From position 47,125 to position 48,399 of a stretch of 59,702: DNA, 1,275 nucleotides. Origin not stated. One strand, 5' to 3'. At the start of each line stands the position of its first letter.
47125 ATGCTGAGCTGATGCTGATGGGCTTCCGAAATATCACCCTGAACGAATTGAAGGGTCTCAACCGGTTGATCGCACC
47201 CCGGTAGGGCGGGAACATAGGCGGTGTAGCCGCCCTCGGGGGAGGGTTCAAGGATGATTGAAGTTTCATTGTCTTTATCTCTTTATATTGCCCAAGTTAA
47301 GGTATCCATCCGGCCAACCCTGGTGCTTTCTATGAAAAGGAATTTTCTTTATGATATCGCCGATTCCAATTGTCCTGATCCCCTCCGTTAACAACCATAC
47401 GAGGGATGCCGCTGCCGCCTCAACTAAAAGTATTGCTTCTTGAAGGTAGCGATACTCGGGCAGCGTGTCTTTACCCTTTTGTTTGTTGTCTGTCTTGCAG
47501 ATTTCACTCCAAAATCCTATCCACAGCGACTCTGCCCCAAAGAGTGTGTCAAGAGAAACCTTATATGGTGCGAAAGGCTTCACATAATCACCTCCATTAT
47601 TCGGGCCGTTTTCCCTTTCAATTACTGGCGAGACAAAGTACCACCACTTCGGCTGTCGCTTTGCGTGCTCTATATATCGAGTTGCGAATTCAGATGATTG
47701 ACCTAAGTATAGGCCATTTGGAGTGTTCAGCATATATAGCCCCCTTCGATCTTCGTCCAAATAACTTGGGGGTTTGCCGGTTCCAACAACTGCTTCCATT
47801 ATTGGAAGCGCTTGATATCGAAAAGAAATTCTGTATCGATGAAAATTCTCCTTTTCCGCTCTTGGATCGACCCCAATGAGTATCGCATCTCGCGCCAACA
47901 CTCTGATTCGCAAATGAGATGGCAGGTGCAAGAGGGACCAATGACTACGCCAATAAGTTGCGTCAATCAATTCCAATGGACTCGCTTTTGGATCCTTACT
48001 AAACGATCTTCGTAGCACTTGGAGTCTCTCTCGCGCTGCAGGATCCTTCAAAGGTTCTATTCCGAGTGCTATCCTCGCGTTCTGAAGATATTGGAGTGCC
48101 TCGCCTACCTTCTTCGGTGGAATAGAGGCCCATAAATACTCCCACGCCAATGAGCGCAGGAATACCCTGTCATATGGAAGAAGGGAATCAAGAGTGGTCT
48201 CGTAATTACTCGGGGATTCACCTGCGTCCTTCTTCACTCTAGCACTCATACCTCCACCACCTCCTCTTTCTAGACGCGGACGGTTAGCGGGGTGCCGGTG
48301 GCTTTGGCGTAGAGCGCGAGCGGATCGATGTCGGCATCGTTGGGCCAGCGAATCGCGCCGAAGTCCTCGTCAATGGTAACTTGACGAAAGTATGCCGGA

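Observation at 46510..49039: Low-GC accessory islet between ligA and efp: DUF4258-DUF2283-DUF2442 triad, a 324-aa GIY-YIG-like protein and a short AbiEii-like NTase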

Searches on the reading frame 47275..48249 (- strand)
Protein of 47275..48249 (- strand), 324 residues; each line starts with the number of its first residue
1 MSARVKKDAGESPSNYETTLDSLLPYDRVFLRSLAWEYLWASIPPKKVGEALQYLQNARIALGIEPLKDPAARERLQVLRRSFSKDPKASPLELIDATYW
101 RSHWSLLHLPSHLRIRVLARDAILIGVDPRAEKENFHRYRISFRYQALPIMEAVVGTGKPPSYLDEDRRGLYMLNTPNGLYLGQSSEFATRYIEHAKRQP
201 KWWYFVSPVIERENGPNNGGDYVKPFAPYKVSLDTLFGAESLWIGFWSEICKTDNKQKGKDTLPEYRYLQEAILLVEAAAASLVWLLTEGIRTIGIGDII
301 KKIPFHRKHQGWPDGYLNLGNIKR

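Call 3: search_protein_families(library=pfam, proteins=[window:47275-48249:-], max_evalue=1)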
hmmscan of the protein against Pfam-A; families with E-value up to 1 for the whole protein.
window:47275-48249:- (324 aa): 0 families

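Call 4: search_protein_families(library=padloc, proteins=[window:47275-48249:-], max_evalue=1)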
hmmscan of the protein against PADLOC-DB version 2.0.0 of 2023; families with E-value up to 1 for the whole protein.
window:47275-48249:- (324 aa): 0 families

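Call 5: search_protein_families(library=ncbifam, proteins=[window:47275-48249:-], max_evalue=1)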
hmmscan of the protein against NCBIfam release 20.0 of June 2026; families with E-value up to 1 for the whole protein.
window:47275-48249:- (324 aa): 0 families

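Call 6: find_homologous_proteins(query=window:47275-48249:-)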
Query window:47275-48249:- (324 aa): 1 proteins with E <= 0.001 among 3626 candidates.
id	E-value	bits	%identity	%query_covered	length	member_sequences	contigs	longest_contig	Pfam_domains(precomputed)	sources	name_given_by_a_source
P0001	1.2e-217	740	100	99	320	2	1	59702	-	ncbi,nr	ncbi:MAG: hypothetical protein FJY67_00820 [Calditrichaeota bacterium]|nr:hypothetical protein [Cald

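Call 13: search_protein_families(library=phrogs, proteins=[window:47275-48249:-], max_evalue=1)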
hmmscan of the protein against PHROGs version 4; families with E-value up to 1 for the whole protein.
window:47275-48249:- (324 aa): 0 families

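Call 15: predict_structure(protein=window:47275-48249:-)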
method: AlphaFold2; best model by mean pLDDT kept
length: 324 residues; sequences in the alignment: 1
mean_pLDDT: 33.6   pTM: 0.20
mean pLDDT of the five models: 33.6, 31.4, 30.8, 29.2, 28.9
residues with pLDDT >= 90: 0; 70-90: 0; 50-70: 0; < 50: 324
segments of 3 or more residues with pLDDT < 50: 1-324
pLDDT, mean of each block of 10 residues (from residue 1): 28 28 28 34 42 41 34 42 39 33 29 34 34 36 29 35 34 37 40 35 28 32 29 27 25 33 34 38 37 36 33 33 28
secondary structure, 60 per line:
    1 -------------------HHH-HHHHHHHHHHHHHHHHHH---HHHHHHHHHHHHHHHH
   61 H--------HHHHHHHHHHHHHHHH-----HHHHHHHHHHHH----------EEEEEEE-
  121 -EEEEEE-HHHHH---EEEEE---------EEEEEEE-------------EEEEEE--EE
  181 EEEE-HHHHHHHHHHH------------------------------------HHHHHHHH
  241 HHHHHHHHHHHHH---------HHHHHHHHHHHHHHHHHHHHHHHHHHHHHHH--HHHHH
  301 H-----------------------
elements in order: H24-41 H45-61 H70-85 H91-102 E113-119 E122-127 H129-133 E137-141 E151-157 E171-176 E179-184 H186-196 H233-253 H263-293 H296-301

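Call 16: search_protein_representatives(protein=window:47275-48249:-)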
Query: 324 residues. Proteins with E-value up to 0.001 (for the whole library): 65; up to 1e-10: 42; up to 1e-30: 14. The best 65 are listed.
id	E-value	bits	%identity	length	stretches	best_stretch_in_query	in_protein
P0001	3.7e-218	739.7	100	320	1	5-324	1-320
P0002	1.1e-41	159.5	43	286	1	25-318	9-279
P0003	6.0e-41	157.1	41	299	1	25-318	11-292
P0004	8.1e-38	146.8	39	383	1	25-318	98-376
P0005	9.5e-38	146.6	39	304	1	25-319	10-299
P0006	6.2e-37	143.9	38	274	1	25-317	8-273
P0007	1.1e-35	139.9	34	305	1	25-318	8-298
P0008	6.9e-35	137.2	37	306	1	25-321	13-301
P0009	9.9e-35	136.7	36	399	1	25-316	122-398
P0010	1.1e-34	136.5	38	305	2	25-209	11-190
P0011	1.9e-33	132.5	35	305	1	24-290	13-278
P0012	6.3e-33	130.8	38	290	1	25-318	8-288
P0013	6.1e-32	127.5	34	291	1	27-320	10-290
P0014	1.3e-31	126.5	37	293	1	25-318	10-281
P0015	1.3e-30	123.1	38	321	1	27-292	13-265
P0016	3.1e-29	118.6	35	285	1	76-319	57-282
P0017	5.6e-29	117.8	40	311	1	25-314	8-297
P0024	1.1e-25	107.0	35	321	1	25-317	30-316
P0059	1.2e-05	41.1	33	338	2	25-286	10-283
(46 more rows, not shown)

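Call 18: find_homologous_proteins(query=A1, max_evalue=0.001)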
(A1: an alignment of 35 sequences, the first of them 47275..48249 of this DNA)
Query A1 (35 sequences) (324 aa, profile of the alignment): 2 proteins with E <= 0.001 among 8000 candidates.
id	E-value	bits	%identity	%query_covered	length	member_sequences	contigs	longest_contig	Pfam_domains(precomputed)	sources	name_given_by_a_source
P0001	2.9e-82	294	100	99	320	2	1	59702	-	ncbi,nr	ncbi:MAG: hypothetical protein FJY67_00820 [Calditrichaeota bacterium]|nr:hypothetical protein [Cald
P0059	5.2e-67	244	26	74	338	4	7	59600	-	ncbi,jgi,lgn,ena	jgi:hypothetical protein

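Call 19: search_protein_families(library=pfam, alignment_id=A1, max_evalue=1)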
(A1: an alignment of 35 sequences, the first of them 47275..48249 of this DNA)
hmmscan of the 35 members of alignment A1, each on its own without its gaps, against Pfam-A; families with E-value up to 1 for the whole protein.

A. member 1, window:47275-48249:- (324 aa): 0 families

B. families by the number of members that match (of 35 scanned): 11 families
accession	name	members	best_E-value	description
PF01541.30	GIY-YIG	24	4.6e-05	GIY-YIG catalytic domain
PF05066.19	HARE-HTH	1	7e-14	HB1, ASXL, restriction endonuclease HTH domain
PF22945.2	LEM-3_GIY-YIG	1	3.3e-10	LEM-3-like GIY-YIG domain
PF25318.1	WH_GDS1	1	0.011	GDS1 winged helix domain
PF01338.23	Bac_thur_toxin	1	0.049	Bacillus thuringiensis toxin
PF25003.1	DUF7781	1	0.055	Domain of unknown function (DUF7781)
PF16179.11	RHD_dimer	1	0.079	Rel homology dimerisation domain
PF24622.1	TMP_4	1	0.14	Tape measure protein domain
PF05502.18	Dynactin_p62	1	0.15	Dynactin p62 family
PF06454.17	THH1_TOM1-3_dom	1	0.16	THH1/TOM1/TOM3 domain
PF10534.14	CRIC_ras_sig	1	0.17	Connector enhancer of kinase suppressor of ras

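Call 20: search_solved_structures(query=A1, max_evalue=10, show_alignments=3)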
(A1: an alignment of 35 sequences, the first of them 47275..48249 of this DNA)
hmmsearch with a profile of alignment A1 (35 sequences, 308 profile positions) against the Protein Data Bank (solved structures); distinct sequences matched with E-value up to 10: 10.
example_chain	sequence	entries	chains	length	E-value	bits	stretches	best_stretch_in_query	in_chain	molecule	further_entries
1mk0_A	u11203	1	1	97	0.0077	18.5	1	154-183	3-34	Intron-associated endonuclease 1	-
1yd5_A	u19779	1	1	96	0.59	12.3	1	151-183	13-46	UvrABC system protein C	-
1ycz_A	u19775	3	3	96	0.59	12.3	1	151-183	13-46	UvrABC system protein C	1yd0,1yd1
1ln0_A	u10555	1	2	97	0.64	12.2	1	154-183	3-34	intron-associated endonuclease 1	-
1yd3_A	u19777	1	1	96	0.85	11.8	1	151-182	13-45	UvrABC system protein C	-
6seh_C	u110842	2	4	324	1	11.5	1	155-180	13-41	Structure-specific endonuclease subunit SLX1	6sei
1yd6_A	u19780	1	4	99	1.2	11.3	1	149-181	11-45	UvrC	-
8ojl_A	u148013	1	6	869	1.6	10.8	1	18-68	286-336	Lon protease homolog, mitochondrial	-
1zcp_A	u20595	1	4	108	2.1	10.5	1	198-222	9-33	Thioredoxin 1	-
22ib_A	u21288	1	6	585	4.5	9.4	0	18-68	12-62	Lon protease homolog, mitochondrial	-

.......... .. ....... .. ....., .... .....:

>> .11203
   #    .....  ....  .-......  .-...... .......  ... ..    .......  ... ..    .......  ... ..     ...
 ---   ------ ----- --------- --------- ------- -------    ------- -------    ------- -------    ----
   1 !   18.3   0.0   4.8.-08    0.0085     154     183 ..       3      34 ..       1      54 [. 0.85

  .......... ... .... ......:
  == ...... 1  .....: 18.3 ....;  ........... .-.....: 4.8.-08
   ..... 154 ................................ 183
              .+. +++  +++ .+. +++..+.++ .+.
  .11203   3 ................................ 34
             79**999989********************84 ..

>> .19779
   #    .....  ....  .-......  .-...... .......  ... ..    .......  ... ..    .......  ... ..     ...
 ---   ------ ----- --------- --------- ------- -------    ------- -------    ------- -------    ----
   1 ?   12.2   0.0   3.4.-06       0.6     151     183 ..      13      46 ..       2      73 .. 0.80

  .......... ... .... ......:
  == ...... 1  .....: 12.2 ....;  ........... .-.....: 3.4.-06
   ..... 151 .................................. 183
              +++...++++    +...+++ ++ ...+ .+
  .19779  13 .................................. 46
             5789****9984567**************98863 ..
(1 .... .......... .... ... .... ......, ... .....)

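Call 24: find_related_loci(query=A2, collection=genome_contigs, flank=8000)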
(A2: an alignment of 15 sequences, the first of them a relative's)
Query A2 (299 aa) in genome_contigs; peptide patterns used: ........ (x = any residue, [..] = any of these).
45 stretches matched a pattern; 8 encode a relative of the query (tblastn E <= 1e-3); 8 distinct loci.
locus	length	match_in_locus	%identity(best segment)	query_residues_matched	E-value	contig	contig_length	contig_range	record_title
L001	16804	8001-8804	53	21-294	1e-91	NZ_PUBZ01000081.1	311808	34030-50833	Herpetosiphon llansteffanensis strain CA052B NODE_1_length_311808_cov_26_2882_ID_4142, whole genome shotgun sequence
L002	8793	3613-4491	50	2-291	1e-87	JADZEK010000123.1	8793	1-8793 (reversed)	MAG: Anaerolineales bacterium isolate SJ819 c_000001148737, whole genome shotgun sequence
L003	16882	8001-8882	49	1-291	3e-87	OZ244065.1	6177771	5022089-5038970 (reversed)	MAG: Capsulimonadaceae bacterium isolate b96f50d5-ec74-4825-8ec0-1eb044643813 genome assembly, chromosome: 1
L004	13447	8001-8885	49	4-291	7e-85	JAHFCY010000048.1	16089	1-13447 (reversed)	MAG: Candidatus Lindowbacteria bacterium isolate nzgw232 NODE_4309_length_16090_cov_2.695723, whole genome shotgun seque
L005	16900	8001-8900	46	2-292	1e-79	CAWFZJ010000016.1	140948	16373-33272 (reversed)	MAG: uncultured Verrucomicrobiae bacterium isolate MFD05379.bin.3.52 genome assembly, contig: contig_1189, whole genome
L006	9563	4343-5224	46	2-298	4e-75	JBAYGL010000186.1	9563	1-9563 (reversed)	MAG: Limisphaerales bacterium isolate SO_2016_GW1_124 scaffold13198_OW334_2016, whole genome shotgun sequence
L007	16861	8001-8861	47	2-290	1e-74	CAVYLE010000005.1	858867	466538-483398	MAG: uncultured Verrucomicrobiae bacterium isolate MFD01476.bin.1.197 genome assembly, contig: contig_18843, whole genom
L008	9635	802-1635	42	5-291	6e-65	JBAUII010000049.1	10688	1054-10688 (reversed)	MAG: Thermodesulfobacteriota bacterium isolate MFD09513_ilm_asm_bin6 k127_35536, whole genome shotgun sequence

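Call 27: predict_structure(alignment_id=A1)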
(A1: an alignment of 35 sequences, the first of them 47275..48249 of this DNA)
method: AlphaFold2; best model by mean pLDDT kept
length: 324 residues; sequences in the alignment: 35
mean_pLDDT: 89.9   pTM: 0.90
mean pLDDT of the five models: 89.9, 89.1, 88.1, 87.8, 87.1
residues with pLDDT >= 90: 234; 70-90: 62; 50-70: 20; < 50: 8
segments of 3 or more residues with pLDDT < 50: 1-7
pLDDT, mean of each block of 10 residues (from residue 1): 46 83 95 95 88 96 96 95 88 92 96 97 89 85 96 96 92 97 97 97 96 65 71 97 97 93 96 98 94 79 83 92 80
secondary structure, 60 per line:
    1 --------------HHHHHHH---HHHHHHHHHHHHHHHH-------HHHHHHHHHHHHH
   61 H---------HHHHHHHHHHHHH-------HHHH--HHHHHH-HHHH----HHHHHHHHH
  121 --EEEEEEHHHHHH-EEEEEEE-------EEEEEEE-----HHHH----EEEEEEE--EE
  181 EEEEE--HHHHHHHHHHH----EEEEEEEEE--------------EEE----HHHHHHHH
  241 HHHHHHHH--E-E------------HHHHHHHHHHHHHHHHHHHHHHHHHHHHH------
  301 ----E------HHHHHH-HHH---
elements in order: H15-21 H25-40 H48-61 H71-83 H91-94 H97-102 H104-107 H112-120 E123-128 H129-134 E136-142 E150-156 H162-165 E170-176 E179-185 H188-198 E203-211 E226-228 H233-248 H266-294 H312-317

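Call 30: search_protein_families(library=pfam, proteins=[L002:369-3584:+, L004:3411-6779:+, L004:6983-7993:+, L004:1316-3406:+, L004:51-1319:+, L002:4906-6588:+, L006:5226-6833:-, L007:9344-10432:-], max_evalue=0.001)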
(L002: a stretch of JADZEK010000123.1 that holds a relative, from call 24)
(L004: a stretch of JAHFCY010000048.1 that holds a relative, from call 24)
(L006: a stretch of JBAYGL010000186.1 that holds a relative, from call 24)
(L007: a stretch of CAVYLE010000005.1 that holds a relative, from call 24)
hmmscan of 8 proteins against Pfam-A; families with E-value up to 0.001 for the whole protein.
L002:369-3584:+ (1071 aa): 4 families
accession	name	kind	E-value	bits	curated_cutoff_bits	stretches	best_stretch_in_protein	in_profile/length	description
PF00271.37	Helicase_C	-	1.5e-16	61.1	23.5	1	529-642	14-110/110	Helicase conserved C-terminal domain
PF00176.29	SNF2-rel_dom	-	7.8e-14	51.9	24.9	1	138-327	11-183/290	SNF2-related domain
PF04851.21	ResIII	-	1.4e-07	32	22.5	1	139-308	15-163/164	Type III restriction enzyme, res subunit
PF00270.35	DEAD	-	0.00052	20.2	26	0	146-308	16-161/167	DEAD/DEAH box helicase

L004:3411-6779:+ (1122 aa): 4 families
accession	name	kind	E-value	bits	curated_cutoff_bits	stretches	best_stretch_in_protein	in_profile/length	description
PF00271.37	Helicase_C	-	5.9e-17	62.3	23.5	1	957-1025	42-110/110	Helicase conserved C-terminal domain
PF04851.21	ResIII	-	7.7e-09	36.1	22.5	0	25-168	6-126/164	Type III restriction enzyme, res subunit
PF00176.29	SNF2-rel_dom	-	9.6e-07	28.6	24.9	0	50-113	20-75/290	SNF2-related domain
PF00270.35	DEAD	-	1.3e-05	25.4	26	0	284-330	116-161/167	DEAD/DEAH box helicase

L004:6983-7993:+ (336 aa): 0 families

L004:1316-3406:+ (696 aa): 2 families
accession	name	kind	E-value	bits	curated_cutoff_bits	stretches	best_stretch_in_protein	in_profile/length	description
PF13091.12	PLDc_2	-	2.7e-11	43.9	27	1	288-367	50-119/132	PLD-like domain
PF06087.18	Tyr-DNA_phospho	-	1e-06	28.3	22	0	84-127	85-127/445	Tyrosyl-DNA phosphodiesterase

L004:51-1319:+ (422 aa): 0 families

L002:4906-6588:+ (560 aa): 2 families
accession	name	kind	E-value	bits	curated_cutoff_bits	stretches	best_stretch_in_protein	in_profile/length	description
PF08378.17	NERD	-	2.8e-09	37.9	22.1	1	19-116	4-99/111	Nuclease-related domain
PF04851.21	ResIII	-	0.00028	21.3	22.5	1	220-273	17-70/164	Type III restriction enzyme, res subunit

L006:5226-6833:- (535 aa): 1 family
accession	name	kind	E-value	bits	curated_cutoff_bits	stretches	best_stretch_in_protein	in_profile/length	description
PF11074.14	DUF2779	-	3.6e-42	144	23.3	1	338-463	1-126/126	Domain of unknown function(DUF2779)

L007:9344-10432:- (362 aa): 1 family
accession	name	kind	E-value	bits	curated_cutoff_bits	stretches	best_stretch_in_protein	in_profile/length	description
PF11074.14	DUF2779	-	2.1e-13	51.1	23.3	1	309-344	2-37/126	Domain of unknown function(DUF2779)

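Call 41: fold_search(model_id=the predicted structure, library=pdb)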
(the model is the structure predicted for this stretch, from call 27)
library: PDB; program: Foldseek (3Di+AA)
matches with E <= 10: 288; with E <= 0.001: 0
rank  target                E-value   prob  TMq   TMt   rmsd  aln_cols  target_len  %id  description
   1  6b9s_B                1.3e-01  0.08  0.11  0.09  16.8       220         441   11  MPnS crystallized in the absence of substrate (released 2017-12-20)
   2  8iww                  2.6e-01  0.28  0.12  0.05  18.3        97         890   13  hSPCA1 in the CaE1P-ADP state (released 2023-12-27)
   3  4i7c_C                3.6e-01  0.10  0.11  0.16  14.7       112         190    8  Siah1 mutant bound to synthetic peptide (ACE)KLRPV(23P)MVRPWVR (released 2013-08-14)
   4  8iws                  3.8e-01  0.08  0.17  0.07  23.4       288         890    8  hSPCA1 in the CaE2P state (released 2023-12-27)
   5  8iwu                  4.7e-01  0.21  0.18  0.08  16.3       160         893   10  hSPCA1 in the E2~P state (released 2023-12-27)
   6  3syq_B                5.5e-01  0.03  0.11  0.12  20.6       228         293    8  Crystal structure of the G protein-gated inward rectifier K+ channel GIRK2 (Kir3.2) R201A mutant in complex with PIP2 (released 2011-10-12)
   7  4i7d_A                5.8e-01  0.08  0.11  0.16  13.4       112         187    8  Siah1 bound to synthetic peptide (ACE)KLRPVAMVRP(PRK)VR (released 2013-08-14)
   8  7wg3_J                6.1e-01  0.04  0.09  0.10  13.8       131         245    8  Structural basis of interleukin-17B receptor in complex with a neutralizing antibody D9 for guiding humanization and a (released 2022-11-09)
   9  7wg3_I                6.1e-01  0.04  0.09  0.10  13.8       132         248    8  Structural basis of interleukin-17B receptor in complex with a neutralizing antibody D9 for guiding humanization and a (released 2022-11-09)
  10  1fnn_A                6.4e-01  0.82  0.17  0.15   3.1        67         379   22  CRYSTAL STRUCTURE OF CDC6P FROM PYROBACULUM AEROPHILUM (released 2000-10-04)
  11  4i7d_C                6.4e-01  0.08  0.10  0.15  13.9        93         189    9  Siah1 bound to synthetic peptide (ACE)KLRPVAMVRP(PRK)VR (released 2013-08-14)
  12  7yam                  8.0e-01  0.60  0.11  0.04   2.1        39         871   18  CryoEM structure of SPCA1a in E2P state (released 2023-03-22)
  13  7u1s_D                8.4e-01  0.02  0.10  0.10  19.8       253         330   10  Cryo-EM structure of the pancreatic ATP-sensitive potassium channel bound to ATP and repaglinide with SUR1-out conform (released 2022-08-31)
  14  1oh4_A                8.4e-01  0.02  0.06  0.10  16.1        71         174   13  Structural and thermodynamic dissection of specific mannan recognition by a carbohydrate-binding module (released 2004-03-16)
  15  4i7b_C                9.3e-01  0.07  0.10  0.15  14.2        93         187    9  Siah1 bound to synthetic peptide (ACE)KLRPV(ABA)MVRPTVR (released 2013-08-14)
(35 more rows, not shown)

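Call 45: find_encoding_contigs(protein=P0059, flank=8000)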
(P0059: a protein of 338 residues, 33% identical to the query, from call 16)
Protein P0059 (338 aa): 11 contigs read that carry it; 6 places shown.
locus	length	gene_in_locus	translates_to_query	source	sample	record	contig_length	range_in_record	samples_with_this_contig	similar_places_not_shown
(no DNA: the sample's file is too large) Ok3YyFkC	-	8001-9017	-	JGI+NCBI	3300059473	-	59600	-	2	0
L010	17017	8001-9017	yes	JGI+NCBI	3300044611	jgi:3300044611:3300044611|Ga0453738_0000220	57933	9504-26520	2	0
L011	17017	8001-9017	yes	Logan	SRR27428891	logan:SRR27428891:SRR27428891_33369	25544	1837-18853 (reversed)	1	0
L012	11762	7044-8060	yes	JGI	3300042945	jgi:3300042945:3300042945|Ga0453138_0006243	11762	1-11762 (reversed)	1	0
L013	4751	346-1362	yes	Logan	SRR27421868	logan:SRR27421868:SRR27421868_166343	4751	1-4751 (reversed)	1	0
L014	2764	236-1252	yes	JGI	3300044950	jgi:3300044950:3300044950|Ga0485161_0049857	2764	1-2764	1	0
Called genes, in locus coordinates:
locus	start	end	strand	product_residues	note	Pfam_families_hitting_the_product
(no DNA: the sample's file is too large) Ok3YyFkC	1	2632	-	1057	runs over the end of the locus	PF06048:DUF927, PF18662:HTH_56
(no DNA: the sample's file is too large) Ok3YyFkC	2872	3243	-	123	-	PF12728:HTH_17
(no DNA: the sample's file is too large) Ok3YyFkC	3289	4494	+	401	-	PF04545:Sigma70_r4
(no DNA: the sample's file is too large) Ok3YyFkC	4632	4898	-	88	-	-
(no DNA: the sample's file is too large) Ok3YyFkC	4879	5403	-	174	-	-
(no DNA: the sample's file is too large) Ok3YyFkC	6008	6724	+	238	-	-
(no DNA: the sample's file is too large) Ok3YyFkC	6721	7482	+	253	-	-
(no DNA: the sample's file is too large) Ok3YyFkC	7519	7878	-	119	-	PF13560:HTH_31, PF01381:HTH_3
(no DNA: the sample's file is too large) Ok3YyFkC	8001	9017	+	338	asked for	-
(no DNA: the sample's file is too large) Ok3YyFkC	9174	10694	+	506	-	-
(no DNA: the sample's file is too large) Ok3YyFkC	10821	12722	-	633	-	-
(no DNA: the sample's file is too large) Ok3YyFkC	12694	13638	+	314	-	-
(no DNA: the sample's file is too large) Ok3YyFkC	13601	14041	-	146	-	-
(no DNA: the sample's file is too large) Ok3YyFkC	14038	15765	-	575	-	PF00656:Peptidase_C14, PF03781:FGE-sulfatase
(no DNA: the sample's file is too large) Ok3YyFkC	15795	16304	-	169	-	-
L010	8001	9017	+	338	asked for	-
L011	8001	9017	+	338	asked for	-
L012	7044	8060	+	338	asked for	-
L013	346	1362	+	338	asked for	-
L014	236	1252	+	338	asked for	-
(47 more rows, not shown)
